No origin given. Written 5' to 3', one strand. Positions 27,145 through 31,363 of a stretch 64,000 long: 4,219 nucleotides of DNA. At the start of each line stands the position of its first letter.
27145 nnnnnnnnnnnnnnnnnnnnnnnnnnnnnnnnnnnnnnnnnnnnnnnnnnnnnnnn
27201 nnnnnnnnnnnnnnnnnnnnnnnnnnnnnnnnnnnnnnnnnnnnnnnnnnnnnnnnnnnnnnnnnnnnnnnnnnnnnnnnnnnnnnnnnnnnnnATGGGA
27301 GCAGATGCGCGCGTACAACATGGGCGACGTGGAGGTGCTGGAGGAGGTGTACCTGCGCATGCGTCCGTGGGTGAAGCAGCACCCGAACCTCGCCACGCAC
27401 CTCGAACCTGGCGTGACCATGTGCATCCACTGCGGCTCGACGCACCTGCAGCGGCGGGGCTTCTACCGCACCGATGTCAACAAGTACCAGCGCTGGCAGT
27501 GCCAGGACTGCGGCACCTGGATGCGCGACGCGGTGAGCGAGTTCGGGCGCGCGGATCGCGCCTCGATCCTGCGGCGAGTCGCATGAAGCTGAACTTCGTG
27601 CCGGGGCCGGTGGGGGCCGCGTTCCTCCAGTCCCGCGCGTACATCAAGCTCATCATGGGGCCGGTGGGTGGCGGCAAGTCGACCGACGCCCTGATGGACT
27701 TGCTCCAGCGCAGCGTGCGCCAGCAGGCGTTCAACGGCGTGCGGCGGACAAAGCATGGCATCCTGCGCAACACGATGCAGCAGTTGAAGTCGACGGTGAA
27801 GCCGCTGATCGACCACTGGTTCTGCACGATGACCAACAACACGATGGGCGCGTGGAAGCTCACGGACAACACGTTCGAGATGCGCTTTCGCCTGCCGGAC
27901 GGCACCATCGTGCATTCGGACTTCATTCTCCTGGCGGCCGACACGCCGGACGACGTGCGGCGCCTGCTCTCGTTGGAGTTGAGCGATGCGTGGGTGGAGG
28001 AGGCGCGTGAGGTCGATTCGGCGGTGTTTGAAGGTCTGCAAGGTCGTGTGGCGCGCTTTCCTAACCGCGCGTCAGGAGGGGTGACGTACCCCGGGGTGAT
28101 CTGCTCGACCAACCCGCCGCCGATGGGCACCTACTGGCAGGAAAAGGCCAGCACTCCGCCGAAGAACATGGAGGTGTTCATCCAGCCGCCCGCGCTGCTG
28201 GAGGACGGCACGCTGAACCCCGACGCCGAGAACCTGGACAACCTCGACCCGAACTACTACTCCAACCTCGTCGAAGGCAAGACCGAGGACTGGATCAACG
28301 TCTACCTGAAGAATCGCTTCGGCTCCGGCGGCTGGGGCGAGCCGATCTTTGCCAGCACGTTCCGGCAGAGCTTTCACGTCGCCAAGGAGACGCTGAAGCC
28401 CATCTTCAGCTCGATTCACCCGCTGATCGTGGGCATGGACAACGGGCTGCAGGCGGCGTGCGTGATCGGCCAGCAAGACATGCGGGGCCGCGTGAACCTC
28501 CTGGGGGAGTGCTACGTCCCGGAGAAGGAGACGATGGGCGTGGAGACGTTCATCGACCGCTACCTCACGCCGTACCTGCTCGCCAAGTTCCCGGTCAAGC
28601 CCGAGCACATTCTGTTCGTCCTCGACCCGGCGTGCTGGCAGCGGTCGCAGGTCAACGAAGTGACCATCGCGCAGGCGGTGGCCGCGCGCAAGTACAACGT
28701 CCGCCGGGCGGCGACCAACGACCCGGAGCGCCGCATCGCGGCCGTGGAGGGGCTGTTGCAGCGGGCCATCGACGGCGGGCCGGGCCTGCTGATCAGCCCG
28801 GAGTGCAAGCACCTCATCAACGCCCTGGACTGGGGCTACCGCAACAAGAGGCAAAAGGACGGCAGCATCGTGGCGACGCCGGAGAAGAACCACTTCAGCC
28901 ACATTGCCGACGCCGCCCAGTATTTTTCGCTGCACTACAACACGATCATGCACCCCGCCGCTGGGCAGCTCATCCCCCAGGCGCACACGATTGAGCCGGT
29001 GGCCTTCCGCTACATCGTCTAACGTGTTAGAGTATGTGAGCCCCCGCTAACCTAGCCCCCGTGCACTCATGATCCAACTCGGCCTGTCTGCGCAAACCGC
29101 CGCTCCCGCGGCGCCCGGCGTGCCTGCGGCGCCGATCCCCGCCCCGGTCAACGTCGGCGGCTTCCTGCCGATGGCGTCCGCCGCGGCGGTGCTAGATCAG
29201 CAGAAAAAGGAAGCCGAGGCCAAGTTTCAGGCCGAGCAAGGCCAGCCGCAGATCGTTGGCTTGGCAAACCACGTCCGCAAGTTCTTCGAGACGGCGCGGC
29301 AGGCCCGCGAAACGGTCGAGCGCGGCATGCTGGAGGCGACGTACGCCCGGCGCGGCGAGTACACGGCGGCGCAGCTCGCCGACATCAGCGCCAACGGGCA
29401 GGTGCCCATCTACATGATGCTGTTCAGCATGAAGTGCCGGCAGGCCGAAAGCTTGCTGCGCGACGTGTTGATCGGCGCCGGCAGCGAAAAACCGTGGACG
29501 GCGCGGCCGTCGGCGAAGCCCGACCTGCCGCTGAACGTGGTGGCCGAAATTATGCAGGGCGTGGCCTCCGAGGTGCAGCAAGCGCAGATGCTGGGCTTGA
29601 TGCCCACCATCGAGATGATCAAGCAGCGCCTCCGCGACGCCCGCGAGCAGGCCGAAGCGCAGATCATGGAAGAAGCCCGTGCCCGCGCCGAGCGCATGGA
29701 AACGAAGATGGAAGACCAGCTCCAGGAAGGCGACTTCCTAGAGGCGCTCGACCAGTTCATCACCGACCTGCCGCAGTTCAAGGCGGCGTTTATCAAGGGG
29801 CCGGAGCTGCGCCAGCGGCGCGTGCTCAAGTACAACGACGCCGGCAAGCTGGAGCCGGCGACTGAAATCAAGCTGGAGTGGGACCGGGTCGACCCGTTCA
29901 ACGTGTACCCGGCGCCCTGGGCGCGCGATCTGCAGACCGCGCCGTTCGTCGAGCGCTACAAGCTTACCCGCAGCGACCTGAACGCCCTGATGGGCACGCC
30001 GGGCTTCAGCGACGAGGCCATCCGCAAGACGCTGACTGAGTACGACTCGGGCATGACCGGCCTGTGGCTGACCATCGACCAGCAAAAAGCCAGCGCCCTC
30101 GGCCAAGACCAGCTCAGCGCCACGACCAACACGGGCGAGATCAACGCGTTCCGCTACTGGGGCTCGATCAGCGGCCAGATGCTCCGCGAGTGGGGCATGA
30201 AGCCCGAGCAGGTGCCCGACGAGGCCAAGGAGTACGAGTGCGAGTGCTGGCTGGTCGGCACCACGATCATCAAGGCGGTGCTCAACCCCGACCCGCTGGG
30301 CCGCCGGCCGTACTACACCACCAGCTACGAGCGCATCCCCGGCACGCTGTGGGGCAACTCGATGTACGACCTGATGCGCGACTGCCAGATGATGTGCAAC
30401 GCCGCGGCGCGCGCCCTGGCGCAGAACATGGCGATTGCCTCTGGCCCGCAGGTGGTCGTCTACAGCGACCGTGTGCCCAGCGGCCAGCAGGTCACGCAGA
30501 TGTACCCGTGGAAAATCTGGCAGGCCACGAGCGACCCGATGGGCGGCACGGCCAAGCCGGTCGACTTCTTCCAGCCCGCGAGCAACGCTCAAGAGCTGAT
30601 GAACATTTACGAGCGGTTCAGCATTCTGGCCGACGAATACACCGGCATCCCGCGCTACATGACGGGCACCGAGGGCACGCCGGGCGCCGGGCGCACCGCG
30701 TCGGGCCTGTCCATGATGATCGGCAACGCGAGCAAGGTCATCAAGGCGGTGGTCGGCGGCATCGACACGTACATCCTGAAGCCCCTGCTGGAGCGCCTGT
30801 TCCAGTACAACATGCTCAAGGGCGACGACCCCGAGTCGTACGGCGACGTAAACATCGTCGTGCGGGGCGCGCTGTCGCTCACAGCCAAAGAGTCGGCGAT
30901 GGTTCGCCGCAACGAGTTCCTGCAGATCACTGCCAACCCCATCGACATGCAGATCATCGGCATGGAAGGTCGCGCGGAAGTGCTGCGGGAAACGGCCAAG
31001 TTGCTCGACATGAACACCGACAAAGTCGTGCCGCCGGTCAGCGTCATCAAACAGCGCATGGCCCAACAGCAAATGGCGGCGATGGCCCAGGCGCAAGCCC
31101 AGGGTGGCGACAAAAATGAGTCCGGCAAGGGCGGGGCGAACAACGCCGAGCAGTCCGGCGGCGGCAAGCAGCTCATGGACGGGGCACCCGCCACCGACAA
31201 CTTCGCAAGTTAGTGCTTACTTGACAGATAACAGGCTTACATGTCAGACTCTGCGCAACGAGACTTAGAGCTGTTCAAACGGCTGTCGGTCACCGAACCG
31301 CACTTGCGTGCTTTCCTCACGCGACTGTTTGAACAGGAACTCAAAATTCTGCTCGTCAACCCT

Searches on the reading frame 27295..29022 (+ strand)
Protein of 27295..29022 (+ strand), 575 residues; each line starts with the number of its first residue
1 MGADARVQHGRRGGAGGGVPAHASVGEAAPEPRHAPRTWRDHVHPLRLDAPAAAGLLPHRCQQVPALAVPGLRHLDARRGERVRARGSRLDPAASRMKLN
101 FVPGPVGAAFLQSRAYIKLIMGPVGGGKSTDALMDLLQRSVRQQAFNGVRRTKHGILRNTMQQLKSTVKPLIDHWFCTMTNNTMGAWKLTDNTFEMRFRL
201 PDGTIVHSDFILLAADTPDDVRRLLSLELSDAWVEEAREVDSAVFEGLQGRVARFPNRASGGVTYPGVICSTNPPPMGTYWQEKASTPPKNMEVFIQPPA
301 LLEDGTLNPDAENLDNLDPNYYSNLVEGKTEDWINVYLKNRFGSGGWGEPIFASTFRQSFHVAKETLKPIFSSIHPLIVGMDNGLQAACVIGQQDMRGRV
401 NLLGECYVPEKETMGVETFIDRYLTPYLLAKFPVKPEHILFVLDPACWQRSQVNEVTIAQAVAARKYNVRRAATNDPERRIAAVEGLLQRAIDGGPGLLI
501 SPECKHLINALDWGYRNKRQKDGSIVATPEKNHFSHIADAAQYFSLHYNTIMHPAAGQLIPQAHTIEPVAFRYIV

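Call 11: search_protein_families(library=pfam, proteins=[window:27295-29022:+], max_evalue=0.001)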
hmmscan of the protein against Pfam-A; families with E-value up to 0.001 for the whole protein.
window:27295-29022:+ (575 aa): 0 families

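Call 22: find_related_loci(query=window:27295-29022:+, collection=viral_contigs, flank=10000)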
Query window:27295-29022:+ (575 aa) in viral_contigs; peptide patterns used: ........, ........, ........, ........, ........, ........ (x = any residue, [..] = any of these).
5 stretches matched a pattern; 4 encode a relative of the query (tblastn E <= 1e-3); 4 distinct loci.
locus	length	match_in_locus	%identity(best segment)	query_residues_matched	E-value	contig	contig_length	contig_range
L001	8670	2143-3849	95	7-575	0e+0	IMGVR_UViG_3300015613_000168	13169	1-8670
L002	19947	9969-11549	58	27-548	0e+0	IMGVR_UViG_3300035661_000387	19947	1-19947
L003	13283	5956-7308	63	99-548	0e+0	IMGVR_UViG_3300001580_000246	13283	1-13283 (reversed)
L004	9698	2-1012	64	213-548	1e-148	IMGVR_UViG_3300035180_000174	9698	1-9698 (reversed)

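Call 23: find_related_loci(query=window:27295-29022:+, collection=genome_contigs, flank=10000)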
Query window:27295-29022:+ (575 aa) in genome_contigs; peptide patterns used: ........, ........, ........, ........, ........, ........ (x = any residue, [..] = any of these).
24 stretches matched a pattern, but none encodes a relative of the query by tblastn (E <= 1e-3).

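Call 33: search_protein_families(library=phrogs, proteins=[window:27583-29022:+], max_evalue=0.001)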
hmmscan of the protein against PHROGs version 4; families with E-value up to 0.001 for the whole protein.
window:27583-29022:+ (479 aa): 2 families
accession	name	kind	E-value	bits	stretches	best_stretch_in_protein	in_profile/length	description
phrog_2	-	head and packaging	9.9e-17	61.9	1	11-451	270-591/807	terminase large subunit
phrog_979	-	head and packaging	6.9e-09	35.9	1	12-159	159-291/642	terminase large subunit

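Call 68: find_related_loci(query=A3, collection=genome_contigs, flank=10000)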
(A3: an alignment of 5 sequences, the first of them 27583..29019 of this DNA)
Query A3 (479 aa) in genome_contigs; peptide patterns used: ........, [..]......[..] (x = any residue, [..] = any of these).
600 stretches matched a pattern (row limit reached: there are more); 2 encode a relative of the query (tblastn E <= 1e-3); 2 distinct loci.
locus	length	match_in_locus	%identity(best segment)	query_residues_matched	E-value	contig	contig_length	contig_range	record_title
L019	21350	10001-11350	64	1-449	0e+0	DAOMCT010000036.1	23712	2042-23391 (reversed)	MAG TPA_asm: Thiobacillus sp. isolate AMR_MDS_5073 NODE_691_length_23712_cov_43.411252, whole genome shotgun sequence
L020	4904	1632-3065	53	1-477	3e-176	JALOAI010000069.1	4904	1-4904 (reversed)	MAG: Pigmentiphaga sp. isolate SO_2017_LW2 bin 146 scaffold_36795_c1_LW138R_2017, whole genome shotgun sequence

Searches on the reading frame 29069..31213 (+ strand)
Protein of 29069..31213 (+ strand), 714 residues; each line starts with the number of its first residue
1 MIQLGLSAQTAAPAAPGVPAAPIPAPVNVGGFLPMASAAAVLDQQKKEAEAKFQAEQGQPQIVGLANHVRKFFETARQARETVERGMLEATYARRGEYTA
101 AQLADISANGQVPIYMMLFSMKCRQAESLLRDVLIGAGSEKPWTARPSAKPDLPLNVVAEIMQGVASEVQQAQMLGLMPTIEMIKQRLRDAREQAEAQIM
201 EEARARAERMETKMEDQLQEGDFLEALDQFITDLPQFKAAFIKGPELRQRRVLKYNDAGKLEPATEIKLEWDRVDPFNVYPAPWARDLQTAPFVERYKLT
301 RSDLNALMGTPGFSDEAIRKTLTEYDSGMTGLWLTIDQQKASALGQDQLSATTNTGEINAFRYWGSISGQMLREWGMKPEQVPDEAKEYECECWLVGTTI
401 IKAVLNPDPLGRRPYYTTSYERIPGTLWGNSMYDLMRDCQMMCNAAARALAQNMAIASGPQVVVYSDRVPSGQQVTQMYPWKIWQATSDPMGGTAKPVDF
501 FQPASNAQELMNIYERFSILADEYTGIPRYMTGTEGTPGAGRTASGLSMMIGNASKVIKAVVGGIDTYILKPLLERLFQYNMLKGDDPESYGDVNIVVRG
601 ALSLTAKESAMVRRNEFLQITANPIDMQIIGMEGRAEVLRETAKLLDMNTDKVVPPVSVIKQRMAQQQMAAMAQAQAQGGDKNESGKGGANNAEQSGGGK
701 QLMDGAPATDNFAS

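Call 11: search_protein_families(library=pfam, proteins=[window:29069-31213:+], max_evalue=0.001)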
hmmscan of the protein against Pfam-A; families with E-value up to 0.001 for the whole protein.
window:29069-31213:+ (714 aa): 1 family
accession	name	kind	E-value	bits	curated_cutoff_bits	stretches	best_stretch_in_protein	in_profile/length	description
PF23899.1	SU10_portal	-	5.7e-17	61.8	30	1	220-678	171-593/593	Phage SU10 portal protein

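Call 30: search_dna_similar(query=window:29069-31213:+, collection=phages, mode=protein, max_rows=25)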
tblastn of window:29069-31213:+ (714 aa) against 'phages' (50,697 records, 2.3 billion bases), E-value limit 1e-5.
Records with a match: 37; places in all: 37; records where one place covers at least 80% of the query: 11.
Best place of each record, by identity: <60% 37.
By first word of the organism name: Roseobacter 11; Rhizobium 7; Pelagibacter 4; Pseudoalteromonas 2; Puniceispirillum 2; Caudoviricetes 2; Aeromonas 2; Vibrio 2; Pseudomonas 1; Sinorhizobium 1; and 3 more.
By host as written in the record: Rhodobacteraceae bacterium FZCC0040 4; Rhodobacteraceae bacterium FZCC0023 4; Candidatus Pelagibacter sp. HTCC7211 3; Rhizobium phaseoli N831 2; Candidatus Puniceispirillum marinum IMCC1322 2; - 2; Vibrio anguillarum PF4 2; Rhizobium etli T3_14 1; and 17 more.
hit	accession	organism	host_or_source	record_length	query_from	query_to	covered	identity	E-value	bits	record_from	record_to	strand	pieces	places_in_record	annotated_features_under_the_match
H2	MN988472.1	Rhizobium phage RHph_TM3_14A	Rhizobium etli T3_14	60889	44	656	86%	39.5%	2e-113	382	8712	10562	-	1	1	portal protein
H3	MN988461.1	Rhizobium phage RHph_TM27A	Rhizobium phaseoli N831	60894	44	656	86%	39.5%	2e-113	382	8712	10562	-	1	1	portal protein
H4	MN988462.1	Rhizobium phage RHph_TM27B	Rhizobium phaseoli N831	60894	44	656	86%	39.5%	2e-113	382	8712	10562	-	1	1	portal protein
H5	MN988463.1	Rhizobium phage RHph_TM29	Rhizobium phaseoli N931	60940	44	656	86%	39.5%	2e-113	382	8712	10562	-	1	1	portal protein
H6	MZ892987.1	Roseobacter phage CRP-207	Rhodobacteraceae bacterium FZCC0040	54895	65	658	83%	26.5%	5e-50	195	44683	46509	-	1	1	putative portal protein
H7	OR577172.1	Pseudomonas phage Rollin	Pseudomonas aeruginosa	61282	62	663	84%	25.8%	4e-25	118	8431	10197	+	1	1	hypothetical protein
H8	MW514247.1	Roseobacter phage CRP-13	Rhodobacteraceae bacterium FZCC0023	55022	60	654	83%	26.1%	2e-44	178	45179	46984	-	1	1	putative portal protein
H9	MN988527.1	Rhizobium phage RHph_N3_19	Rhizobium phaseoli N3_19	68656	65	654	83%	26.3%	3e-42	171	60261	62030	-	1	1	putative portal protein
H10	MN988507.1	Rhizobium phage RHph_N3_13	Rhizobium phaseoli N3_13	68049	65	654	83%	26.3%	3e-42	171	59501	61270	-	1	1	putative portal protein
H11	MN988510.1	Rhizobium phage RHph_I3_11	Rhizobium phaseoli I3_11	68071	65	654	83%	26.3%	3e-42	171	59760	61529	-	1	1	putative portal protein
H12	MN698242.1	Pelagibacter phage HTVC103P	Candidatus Pelagibacter sp. HTCC7211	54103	214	654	62%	30.6%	1e-39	163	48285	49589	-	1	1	putative portal protein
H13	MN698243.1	Pelagibacter phage HTVC104P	Candidatus Pelagibacter sp. HTCC7211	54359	214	654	62%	30.6%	4e-39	162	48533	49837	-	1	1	putative portal protein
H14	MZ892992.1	Roseobacter phage CRP-738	Rhodobacteraceae bacterium FZCC0089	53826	214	663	63%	30.0%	2e-46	185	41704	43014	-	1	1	putative portal protein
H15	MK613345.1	Roseobacter phage CRP-3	Rhodobacteraceae bacterium FZCC0040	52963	212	654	62%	30.0%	8e-45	179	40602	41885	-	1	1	putative portal protein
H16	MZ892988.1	Roseobacter phage CRP-212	Rhodobacteraceae bacterium FZCC0040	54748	214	654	62%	30.1%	9e-46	182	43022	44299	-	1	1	putative portal protein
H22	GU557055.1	Puniceispirillum phage HMO-2011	Candidatus Puniceispirillum marinum ...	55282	213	654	62%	29.1%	4e-45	180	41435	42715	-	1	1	putative portal protein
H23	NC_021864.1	Puniceispirillum phage HMO-2011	Candidatus Puniceispirillum marinum ...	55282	213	654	62%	29.1%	4e-45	180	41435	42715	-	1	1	head-tail adaptor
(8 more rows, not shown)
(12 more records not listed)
